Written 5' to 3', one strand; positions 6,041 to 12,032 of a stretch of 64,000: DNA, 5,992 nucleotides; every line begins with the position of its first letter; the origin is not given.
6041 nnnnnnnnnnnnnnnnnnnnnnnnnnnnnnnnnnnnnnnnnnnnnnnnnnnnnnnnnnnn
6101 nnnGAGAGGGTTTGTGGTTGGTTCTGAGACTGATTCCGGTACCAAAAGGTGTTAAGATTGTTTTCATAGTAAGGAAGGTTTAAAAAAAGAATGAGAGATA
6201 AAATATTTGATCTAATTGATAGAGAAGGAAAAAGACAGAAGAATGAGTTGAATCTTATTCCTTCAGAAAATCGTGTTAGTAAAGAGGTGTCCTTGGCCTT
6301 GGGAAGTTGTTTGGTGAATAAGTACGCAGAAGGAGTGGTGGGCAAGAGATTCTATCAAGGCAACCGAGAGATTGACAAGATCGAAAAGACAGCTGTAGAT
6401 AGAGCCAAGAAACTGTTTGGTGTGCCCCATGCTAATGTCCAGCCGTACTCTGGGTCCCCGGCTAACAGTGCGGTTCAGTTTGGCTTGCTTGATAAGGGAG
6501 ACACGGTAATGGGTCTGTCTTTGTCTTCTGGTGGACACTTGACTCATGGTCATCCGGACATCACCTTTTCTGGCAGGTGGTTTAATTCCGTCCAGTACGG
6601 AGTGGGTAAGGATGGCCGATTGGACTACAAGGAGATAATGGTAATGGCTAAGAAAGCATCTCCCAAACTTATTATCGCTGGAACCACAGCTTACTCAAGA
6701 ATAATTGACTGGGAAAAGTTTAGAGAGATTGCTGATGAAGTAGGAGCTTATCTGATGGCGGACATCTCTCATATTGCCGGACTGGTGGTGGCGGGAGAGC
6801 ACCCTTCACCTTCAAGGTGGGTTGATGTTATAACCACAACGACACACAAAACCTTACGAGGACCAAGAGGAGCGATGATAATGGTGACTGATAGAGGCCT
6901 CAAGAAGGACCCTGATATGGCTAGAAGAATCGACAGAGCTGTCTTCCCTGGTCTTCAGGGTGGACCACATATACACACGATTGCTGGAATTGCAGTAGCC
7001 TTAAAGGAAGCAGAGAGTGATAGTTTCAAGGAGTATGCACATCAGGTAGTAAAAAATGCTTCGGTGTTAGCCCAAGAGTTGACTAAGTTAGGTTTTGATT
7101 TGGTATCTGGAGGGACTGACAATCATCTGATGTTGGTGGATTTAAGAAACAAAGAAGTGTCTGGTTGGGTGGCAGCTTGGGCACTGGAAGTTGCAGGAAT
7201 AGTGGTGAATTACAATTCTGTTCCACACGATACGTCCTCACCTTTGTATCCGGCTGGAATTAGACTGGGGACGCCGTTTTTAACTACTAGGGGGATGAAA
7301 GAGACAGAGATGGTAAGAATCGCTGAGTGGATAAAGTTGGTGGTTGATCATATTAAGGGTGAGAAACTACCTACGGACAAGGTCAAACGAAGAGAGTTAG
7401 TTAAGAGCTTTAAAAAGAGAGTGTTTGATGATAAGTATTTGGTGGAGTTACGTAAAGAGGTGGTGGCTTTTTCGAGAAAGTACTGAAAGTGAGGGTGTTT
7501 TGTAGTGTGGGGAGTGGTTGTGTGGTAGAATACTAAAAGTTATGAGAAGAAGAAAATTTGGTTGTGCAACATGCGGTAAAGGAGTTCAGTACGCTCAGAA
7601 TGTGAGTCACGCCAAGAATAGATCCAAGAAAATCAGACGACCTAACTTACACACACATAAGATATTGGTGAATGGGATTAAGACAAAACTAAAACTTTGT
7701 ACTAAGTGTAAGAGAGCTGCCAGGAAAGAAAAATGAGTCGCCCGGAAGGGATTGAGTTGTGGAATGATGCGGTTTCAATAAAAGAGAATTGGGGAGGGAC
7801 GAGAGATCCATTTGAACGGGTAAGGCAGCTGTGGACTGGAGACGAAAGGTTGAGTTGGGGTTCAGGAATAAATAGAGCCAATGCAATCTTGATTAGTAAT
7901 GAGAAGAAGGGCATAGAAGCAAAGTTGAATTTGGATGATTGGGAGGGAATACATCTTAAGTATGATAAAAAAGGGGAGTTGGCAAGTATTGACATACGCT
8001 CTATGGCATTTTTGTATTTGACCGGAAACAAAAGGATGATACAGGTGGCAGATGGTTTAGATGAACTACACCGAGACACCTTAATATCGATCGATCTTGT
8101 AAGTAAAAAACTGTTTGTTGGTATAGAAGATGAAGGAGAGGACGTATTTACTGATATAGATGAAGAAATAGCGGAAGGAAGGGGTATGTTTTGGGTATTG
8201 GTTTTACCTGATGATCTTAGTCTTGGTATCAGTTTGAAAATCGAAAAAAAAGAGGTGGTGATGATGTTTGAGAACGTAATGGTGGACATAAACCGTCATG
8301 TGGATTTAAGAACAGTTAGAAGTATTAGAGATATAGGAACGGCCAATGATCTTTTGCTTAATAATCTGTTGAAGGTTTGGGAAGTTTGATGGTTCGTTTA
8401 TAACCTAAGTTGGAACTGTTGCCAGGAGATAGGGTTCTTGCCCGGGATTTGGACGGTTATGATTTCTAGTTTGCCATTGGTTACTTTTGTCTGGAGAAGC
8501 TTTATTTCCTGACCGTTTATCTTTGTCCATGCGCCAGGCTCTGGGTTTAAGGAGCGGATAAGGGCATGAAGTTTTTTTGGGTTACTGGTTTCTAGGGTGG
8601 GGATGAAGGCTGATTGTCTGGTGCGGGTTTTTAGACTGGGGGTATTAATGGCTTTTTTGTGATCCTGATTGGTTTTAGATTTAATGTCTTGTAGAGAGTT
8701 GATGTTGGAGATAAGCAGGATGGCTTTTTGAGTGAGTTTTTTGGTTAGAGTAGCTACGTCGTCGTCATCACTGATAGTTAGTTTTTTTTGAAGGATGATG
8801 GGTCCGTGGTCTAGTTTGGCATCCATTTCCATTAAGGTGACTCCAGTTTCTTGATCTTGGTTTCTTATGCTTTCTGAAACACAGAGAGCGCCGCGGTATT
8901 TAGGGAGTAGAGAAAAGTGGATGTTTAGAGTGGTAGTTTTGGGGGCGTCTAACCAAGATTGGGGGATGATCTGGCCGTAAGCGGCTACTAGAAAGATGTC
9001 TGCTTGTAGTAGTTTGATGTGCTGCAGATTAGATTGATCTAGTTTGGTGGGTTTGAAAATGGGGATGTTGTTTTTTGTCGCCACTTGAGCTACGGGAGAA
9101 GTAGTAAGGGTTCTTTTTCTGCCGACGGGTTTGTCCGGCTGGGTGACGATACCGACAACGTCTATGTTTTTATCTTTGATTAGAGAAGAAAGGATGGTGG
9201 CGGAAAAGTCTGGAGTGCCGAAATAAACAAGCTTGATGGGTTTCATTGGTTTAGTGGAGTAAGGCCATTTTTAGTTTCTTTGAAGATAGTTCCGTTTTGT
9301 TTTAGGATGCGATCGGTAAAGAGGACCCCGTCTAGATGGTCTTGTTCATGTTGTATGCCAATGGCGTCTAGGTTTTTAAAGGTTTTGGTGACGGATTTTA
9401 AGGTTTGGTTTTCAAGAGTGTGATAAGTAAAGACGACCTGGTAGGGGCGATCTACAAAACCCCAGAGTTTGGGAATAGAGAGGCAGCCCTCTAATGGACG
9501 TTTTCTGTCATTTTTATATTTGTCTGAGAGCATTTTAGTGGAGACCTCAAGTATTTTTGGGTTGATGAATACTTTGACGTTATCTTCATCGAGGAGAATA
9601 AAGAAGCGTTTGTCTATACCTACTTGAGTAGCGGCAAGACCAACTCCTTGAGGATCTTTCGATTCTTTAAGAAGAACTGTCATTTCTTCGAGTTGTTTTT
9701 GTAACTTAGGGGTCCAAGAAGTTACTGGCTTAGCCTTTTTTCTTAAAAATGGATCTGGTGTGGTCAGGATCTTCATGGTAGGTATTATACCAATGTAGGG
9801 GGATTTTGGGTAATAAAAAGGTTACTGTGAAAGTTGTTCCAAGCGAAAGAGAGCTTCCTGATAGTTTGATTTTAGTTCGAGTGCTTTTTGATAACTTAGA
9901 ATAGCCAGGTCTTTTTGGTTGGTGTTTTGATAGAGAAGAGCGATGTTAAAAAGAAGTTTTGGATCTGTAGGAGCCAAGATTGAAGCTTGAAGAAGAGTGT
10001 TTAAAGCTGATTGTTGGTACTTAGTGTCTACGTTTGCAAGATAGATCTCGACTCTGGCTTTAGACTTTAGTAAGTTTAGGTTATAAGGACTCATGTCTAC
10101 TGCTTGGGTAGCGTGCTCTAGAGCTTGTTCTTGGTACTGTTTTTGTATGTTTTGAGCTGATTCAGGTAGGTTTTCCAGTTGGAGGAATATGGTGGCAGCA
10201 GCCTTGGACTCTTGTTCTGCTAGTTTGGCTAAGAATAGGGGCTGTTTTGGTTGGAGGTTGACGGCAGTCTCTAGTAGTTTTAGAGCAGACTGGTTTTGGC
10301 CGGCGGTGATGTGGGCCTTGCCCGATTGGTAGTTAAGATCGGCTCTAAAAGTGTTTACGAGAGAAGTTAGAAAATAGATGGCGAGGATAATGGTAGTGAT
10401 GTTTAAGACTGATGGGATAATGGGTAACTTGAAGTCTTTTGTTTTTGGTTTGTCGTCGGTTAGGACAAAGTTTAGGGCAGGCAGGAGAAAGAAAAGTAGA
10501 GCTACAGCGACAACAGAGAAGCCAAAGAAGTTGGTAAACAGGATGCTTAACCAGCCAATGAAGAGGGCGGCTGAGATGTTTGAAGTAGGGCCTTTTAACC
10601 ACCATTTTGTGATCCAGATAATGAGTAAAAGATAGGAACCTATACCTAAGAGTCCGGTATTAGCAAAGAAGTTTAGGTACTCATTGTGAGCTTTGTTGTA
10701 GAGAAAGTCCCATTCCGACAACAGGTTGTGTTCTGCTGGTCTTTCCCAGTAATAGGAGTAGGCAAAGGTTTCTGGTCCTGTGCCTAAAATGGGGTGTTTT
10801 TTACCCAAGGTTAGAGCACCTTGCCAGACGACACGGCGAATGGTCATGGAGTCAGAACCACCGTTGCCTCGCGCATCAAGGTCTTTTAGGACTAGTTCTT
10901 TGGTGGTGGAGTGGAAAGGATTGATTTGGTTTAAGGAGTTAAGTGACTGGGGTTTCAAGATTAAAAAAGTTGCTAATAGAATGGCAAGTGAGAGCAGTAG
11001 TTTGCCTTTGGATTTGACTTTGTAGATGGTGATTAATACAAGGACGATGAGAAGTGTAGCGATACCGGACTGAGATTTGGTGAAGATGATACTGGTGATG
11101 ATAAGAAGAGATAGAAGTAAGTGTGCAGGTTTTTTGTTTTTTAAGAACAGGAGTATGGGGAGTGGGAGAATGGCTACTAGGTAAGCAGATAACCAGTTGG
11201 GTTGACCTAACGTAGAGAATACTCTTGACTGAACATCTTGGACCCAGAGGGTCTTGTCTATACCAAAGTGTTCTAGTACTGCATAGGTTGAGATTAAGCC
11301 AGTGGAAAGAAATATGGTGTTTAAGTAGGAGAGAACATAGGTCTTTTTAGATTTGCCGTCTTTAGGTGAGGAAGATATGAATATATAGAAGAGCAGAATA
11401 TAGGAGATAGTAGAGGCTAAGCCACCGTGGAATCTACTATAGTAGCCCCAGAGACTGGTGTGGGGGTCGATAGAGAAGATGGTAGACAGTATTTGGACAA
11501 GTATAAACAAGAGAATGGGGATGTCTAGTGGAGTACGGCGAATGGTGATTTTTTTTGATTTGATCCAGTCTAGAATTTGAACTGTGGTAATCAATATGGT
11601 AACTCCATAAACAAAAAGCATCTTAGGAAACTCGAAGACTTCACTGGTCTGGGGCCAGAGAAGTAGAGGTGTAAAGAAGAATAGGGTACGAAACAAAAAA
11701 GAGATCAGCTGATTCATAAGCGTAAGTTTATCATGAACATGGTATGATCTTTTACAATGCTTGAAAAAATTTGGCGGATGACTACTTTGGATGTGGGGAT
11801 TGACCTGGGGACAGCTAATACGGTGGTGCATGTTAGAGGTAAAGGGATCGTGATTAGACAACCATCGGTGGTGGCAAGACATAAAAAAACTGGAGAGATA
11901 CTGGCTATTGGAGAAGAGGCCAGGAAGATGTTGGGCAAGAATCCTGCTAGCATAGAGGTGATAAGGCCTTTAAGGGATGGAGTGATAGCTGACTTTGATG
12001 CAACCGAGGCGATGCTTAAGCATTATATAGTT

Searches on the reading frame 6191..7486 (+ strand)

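Call 72: search_protein_families(library=pfam, proteins=[window:6191-7486:+], max_evalue=0.001)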
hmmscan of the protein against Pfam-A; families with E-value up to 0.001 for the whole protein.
window:6191-7486:+ (431 aa): 1 family
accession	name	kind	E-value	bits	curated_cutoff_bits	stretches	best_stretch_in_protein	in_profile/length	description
PF00464.25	SHMT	-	2.6e-151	504.2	27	1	4-381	7-399/399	Serine hydroxymethyltransferase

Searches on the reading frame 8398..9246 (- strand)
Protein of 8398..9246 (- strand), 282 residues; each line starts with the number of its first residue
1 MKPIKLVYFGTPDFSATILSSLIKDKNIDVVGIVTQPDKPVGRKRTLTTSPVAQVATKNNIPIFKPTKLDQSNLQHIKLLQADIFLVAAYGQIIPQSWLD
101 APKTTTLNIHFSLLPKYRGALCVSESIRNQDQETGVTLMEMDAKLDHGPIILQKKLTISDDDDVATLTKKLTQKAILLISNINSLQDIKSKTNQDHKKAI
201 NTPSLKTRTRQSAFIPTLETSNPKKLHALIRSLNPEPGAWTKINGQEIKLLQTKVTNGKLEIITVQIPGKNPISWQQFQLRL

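Call 72: search_protein_families(library=pfam, proteins=[window:8398-9246:-], max_evalue=0.001)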
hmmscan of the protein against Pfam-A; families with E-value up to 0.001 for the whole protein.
window:8398-9246:- (282 aa): 2 families
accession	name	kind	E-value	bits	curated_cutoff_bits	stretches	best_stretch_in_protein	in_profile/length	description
PF00551.24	Formyl_trans_N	-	2.1e-38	132.3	26.1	1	6-174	3-172/181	Formyl transferase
PF02911.23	Formyl_trans_C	-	2.2e-08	34.6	21.1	1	224-258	16-50/100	Formyl transferase, C-terminal domain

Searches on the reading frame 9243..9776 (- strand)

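Call 72: search_protein_families(library=pfam, proteins=[window:9243-9776:-], max_evalue=0.001)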
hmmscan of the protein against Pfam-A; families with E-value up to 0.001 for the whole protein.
window:9243-9776:- (177 aa): 1 family
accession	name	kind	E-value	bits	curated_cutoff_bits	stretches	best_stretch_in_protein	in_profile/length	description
PF01327.26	Pep_deformylase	-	1.2e-34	119.6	22.8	1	2-159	3-152/156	Polypeptide deformylase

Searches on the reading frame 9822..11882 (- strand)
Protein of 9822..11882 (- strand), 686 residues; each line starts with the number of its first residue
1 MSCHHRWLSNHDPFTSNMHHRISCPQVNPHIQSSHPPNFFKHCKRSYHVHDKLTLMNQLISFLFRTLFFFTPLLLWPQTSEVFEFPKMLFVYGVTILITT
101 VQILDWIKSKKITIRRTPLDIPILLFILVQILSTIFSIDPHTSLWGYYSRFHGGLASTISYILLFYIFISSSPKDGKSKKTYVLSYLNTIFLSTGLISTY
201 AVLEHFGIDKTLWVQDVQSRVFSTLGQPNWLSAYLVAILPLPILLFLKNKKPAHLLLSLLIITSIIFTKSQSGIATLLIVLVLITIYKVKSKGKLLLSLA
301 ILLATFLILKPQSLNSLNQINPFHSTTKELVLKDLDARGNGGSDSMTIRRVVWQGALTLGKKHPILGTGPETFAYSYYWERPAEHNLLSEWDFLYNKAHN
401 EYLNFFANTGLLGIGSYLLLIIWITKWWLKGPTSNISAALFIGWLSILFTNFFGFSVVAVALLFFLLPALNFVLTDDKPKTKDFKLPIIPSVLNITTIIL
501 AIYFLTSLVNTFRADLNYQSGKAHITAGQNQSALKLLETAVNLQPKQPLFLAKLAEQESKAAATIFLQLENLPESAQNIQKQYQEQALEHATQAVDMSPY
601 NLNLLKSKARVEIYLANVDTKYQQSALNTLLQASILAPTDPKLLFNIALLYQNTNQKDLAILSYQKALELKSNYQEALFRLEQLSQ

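Call 72: search_protein_families(library=pfam, proteins=[window:9822-11882:-], max_evalue=0.001)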
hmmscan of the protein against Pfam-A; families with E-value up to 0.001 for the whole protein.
window:9822-11882:- (686 aa): 6 families
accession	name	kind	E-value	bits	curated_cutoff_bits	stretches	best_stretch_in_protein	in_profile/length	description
PF04932.20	Wzy_C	-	7.3e-19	68.5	31.7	1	257-417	2-148/149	O-Antigen ligase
PF13181.12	TPR_8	-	7.4e-09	35.5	25.7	1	642-673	2-33/34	Tetratricopeptide repeat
PF13414.12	TPR_11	-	1.1e-08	35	26.8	0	658-681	11-34/42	TPR repeat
PF07719.23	TPR_2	-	7.1e-08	32.4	27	0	641-673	1-33/34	Tetratricopeptide repeat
PF00515.34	TPR_1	-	1.4e-06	28.3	27.8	1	642-674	2-34/34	Tetratricopeptide repeat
PF13428.12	TPR_14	-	0.00011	23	23.5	0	516-556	3-43/44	Tetratricopeptide repeat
